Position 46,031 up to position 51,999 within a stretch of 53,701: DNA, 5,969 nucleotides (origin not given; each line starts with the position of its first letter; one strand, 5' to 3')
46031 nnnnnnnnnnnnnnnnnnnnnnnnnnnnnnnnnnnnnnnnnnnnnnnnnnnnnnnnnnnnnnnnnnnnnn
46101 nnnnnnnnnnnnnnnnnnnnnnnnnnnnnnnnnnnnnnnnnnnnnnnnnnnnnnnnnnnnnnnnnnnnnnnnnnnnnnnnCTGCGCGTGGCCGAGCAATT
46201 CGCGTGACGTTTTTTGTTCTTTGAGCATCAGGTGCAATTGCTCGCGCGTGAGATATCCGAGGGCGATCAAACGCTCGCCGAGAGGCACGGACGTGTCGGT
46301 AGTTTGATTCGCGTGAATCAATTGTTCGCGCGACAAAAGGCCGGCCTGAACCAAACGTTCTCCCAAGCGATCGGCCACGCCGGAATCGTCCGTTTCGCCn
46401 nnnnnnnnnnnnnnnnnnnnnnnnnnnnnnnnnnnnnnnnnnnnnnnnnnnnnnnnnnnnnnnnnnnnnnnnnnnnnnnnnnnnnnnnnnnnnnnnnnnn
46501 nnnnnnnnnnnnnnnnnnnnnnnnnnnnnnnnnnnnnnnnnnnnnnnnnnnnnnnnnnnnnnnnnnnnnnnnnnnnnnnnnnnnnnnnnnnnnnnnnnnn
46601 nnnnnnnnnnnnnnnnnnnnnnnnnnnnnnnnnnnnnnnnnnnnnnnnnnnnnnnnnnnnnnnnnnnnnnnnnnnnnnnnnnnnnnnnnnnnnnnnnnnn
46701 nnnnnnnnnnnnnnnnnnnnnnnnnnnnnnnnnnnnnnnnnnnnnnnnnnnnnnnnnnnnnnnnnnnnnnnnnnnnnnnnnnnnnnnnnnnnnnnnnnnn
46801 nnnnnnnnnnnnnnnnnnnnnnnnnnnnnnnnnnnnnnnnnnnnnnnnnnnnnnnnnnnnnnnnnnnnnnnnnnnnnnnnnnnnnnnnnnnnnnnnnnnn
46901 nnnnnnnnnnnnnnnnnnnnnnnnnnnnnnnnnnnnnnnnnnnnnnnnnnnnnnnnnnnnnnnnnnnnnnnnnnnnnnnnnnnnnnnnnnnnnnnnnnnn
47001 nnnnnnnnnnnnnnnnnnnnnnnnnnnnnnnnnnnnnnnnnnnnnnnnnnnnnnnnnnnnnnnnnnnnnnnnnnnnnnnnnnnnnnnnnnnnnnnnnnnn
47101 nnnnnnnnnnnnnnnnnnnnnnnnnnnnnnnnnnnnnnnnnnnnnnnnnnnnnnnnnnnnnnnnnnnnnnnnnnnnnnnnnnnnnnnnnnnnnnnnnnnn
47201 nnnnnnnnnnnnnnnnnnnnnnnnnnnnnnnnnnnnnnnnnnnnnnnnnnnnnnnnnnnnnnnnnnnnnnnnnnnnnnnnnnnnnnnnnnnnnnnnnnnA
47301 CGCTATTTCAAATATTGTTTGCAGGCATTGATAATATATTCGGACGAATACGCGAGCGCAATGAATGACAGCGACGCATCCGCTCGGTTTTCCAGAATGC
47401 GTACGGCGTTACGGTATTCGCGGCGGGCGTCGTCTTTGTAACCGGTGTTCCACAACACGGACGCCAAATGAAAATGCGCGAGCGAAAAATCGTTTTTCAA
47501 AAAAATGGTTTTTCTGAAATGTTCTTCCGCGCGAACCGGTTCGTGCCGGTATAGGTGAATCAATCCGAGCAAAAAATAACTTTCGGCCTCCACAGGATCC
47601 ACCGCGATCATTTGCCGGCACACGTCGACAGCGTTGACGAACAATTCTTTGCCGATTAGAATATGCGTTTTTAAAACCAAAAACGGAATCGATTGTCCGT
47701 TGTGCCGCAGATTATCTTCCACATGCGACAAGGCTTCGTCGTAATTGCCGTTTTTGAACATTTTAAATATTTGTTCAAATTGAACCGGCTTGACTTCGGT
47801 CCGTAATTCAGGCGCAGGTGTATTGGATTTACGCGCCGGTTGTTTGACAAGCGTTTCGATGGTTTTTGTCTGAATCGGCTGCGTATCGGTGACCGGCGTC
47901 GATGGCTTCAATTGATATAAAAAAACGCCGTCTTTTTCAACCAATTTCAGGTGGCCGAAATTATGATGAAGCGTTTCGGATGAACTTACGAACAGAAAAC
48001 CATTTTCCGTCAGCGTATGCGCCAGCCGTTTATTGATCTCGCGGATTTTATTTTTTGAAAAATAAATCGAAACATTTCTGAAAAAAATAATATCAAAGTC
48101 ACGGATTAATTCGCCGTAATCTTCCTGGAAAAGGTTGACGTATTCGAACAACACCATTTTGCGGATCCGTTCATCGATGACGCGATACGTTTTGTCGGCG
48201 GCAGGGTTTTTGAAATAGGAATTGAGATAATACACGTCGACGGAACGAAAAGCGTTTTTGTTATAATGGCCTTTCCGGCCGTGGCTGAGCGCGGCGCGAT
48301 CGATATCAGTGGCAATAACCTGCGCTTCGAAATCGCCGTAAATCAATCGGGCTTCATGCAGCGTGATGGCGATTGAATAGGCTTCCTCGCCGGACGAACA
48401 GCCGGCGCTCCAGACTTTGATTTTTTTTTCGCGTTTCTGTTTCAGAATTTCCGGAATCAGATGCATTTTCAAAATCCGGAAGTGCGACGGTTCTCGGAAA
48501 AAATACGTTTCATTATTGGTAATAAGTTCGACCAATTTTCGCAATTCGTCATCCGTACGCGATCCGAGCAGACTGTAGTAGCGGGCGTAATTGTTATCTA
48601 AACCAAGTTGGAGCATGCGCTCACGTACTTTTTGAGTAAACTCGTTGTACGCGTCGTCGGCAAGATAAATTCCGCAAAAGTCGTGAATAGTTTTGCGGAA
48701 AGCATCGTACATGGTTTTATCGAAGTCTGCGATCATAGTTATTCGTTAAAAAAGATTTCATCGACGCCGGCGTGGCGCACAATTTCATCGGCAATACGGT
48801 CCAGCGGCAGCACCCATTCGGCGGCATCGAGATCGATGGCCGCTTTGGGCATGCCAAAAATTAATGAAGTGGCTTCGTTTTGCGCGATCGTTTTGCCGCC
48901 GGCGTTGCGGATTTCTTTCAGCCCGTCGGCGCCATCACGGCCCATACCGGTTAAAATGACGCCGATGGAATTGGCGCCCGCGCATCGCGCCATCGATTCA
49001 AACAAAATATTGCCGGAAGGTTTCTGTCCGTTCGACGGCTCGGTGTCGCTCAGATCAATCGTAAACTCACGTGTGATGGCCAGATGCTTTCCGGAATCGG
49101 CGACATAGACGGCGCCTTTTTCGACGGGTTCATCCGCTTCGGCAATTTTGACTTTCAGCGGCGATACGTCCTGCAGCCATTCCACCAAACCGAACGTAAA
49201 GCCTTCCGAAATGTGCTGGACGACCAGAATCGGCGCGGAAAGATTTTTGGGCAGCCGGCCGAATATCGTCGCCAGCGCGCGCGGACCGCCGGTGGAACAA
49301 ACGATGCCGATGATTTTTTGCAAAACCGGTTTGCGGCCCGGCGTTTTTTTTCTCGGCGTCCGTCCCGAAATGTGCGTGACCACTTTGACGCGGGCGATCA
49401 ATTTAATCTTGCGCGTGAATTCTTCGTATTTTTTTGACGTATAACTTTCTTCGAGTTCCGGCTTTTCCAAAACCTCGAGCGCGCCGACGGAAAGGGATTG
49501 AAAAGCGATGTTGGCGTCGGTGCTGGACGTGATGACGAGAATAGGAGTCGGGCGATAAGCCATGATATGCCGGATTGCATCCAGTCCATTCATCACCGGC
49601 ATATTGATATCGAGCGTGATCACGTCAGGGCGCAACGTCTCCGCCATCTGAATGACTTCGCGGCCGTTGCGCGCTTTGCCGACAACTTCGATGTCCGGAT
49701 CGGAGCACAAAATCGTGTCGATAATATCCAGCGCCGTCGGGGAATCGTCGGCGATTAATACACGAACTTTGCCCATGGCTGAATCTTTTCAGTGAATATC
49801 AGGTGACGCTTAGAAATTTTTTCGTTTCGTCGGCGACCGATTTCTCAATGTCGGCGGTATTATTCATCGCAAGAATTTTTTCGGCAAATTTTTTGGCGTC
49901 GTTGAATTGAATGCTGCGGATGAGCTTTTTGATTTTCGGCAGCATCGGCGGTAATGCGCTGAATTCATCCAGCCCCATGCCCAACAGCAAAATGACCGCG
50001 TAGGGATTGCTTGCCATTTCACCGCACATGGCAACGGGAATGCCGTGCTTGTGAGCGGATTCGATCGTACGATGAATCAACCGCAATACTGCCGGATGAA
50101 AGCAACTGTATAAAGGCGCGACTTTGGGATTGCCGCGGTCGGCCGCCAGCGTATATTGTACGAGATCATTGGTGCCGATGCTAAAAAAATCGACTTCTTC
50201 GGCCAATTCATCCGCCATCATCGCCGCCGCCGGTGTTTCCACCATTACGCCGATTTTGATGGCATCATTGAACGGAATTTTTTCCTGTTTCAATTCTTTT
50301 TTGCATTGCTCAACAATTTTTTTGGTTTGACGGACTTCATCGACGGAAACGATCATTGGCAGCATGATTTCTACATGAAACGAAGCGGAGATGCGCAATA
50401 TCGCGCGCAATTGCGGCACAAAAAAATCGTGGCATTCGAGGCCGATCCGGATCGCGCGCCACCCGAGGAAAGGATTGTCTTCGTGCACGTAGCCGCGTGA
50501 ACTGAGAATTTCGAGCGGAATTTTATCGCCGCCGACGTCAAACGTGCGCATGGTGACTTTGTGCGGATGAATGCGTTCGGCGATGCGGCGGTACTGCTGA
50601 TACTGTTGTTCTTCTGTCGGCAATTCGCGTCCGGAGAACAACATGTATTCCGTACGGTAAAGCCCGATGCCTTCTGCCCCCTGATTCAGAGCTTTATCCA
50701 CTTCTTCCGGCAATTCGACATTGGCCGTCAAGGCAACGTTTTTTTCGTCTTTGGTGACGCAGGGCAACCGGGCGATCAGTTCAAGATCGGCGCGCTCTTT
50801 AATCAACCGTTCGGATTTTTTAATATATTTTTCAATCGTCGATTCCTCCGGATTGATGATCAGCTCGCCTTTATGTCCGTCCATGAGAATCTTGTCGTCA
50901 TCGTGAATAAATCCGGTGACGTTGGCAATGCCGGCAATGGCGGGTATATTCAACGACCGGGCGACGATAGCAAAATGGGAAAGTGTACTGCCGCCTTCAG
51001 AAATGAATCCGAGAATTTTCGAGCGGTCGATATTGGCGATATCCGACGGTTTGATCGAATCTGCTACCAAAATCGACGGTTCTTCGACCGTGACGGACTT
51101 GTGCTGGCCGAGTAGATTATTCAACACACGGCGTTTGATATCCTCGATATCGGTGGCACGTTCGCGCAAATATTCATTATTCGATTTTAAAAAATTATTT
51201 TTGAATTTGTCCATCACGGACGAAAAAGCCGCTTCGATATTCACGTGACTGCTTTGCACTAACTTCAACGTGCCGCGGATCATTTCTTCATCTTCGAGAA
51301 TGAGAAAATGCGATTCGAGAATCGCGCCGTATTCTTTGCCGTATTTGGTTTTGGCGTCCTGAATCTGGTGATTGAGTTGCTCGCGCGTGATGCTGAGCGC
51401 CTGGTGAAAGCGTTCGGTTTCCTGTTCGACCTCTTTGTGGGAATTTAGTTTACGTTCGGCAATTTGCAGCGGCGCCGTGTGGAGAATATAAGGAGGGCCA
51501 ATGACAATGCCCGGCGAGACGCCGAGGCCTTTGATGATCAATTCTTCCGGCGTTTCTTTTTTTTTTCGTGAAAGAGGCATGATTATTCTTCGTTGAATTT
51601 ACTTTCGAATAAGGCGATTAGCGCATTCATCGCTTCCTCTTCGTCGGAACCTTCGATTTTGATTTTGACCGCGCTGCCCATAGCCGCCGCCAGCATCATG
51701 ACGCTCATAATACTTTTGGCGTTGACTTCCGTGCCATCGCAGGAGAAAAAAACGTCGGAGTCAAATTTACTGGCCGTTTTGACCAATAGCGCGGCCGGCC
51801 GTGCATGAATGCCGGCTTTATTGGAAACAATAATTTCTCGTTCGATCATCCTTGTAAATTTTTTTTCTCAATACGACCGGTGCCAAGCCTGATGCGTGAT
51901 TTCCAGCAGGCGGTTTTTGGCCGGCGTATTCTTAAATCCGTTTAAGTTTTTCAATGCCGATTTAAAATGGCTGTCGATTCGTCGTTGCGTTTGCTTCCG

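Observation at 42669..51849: PTS general proteins and a minimal CheW-less chemosensory module form one tightly packed gene run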

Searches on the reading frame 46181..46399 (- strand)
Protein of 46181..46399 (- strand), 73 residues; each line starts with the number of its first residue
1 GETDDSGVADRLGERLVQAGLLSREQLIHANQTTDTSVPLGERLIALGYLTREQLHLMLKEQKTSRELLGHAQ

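Call 56: search_solved_structures(query=window:46181-46399:-, max_evalue=10, show_alignments=3)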
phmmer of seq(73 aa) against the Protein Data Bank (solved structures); distinct sequences matched with E-value up to 10: 9.
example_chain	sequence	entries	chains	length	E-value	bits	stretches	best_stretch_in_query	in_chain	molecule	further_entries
6f8l_G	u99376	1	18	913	5.2e-07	33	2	10-63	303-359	Type IV pilus assembly protein PilF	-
5htl_A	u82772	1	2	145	0.0002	24.9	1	9-62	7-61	MSHA biogenesis protein MshE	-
8pfa_A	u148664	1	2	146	0.062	17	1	11-64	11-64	c-di-GMP binding domain of the ATPase enzyme PilF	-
8pdk_A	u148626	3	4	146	0.11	16.2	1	11-63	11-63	c-di-GMP binding domain of the ATPase enzyme PilF | ATP-binding motif-containing protein pilF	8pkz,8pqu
9gl5_A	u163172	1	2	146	0.13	15.9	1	11-64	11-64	ATP-binding motif-containing protein pilF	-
6ejf_J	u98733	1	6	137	0.17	15.6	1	11-63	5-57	Type IV pilus assembly protein PilF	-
9glg_A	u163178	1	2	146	0.2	15.4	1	11-71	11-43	ATP-binding motif-containing protein pilF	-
8pe0_A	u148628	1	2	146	0.21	15.3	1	12-63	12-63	c-di-GMP binding domain of the ATPase enzyme PilF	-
5zfr_A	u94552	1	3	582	0.46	14.3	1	5-62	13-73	Type IV pilus biogenesis ATPase PilB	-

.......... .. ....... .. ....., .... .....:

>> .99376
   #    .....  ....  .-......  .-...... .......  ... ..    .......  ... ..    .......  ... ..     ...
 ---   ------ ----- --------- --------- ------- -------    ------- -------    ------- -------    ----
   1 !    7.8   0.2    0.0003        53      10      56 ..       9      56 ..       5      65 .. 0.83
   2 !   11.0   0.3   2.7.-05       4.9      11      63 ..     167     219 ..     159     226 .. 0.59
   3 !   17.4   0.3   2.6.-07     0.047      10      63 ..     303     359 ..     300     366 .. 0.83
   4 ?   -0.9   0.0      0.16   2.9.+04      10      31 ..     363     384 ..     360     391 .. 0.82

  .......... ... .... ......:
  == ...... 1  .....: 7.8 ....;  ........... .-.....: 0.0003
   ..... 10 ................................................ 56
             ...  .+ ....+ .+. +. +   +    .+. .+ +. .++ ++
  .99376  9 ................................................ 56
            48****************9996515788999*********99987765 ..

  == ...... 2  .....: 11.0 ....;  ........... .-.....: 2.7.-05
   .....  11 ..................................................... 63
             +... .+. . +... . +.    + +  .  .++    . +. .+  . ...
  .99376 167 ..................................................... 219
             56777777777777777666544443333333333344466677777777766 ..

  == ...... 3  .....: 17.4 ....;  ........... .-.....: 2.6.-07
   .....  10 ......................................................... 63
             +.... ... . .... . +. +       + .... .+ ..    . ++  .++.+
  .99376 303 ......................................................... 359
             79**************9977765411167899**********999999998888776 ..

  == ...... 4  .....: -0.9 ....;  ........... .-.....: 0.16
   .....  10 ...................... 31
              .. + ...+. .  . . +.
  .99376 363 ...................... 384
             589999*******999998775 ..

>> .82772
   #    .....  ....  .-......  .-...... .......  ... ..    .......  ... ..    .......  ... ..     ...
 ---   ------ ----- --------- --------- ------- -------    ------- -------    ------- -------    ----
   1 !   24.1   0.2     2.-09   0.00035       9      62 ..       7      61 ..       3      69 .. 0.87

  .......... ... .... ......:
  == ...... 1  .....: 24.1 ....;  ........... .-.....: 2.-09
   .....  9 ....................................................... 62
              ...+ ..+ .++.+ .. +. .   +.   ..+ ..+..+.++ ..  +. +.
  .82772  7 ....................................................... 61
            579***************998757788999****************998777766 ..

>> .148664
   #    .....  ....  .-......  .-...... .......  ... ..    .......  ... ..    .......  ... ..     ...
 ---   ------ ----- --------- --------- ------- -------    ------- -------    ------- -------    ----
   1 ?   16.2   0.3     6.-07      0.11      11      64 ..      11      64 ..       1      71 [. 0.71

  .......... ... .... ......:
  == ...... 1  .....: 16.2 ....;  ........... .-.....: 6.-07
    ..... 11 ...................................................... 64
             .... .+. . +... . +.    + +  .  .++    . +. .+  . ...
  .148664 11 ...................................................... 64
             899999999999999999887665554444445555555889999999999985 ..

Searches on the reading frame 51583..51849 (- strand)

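Call 3: search_protein_families(library=pfam, proteins=[window:51583-51849:-])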
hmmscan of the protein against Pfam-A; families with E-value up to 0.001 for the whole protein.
window:51583-51849:- (88 aa): 1 family
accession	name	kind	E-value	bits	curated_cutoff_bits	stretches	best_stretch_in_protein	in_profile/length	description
PF00381.24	PTS-HPr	-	6.5e-32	109.9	23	1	2-82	1-80/81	PTS HPr component phosphorylation site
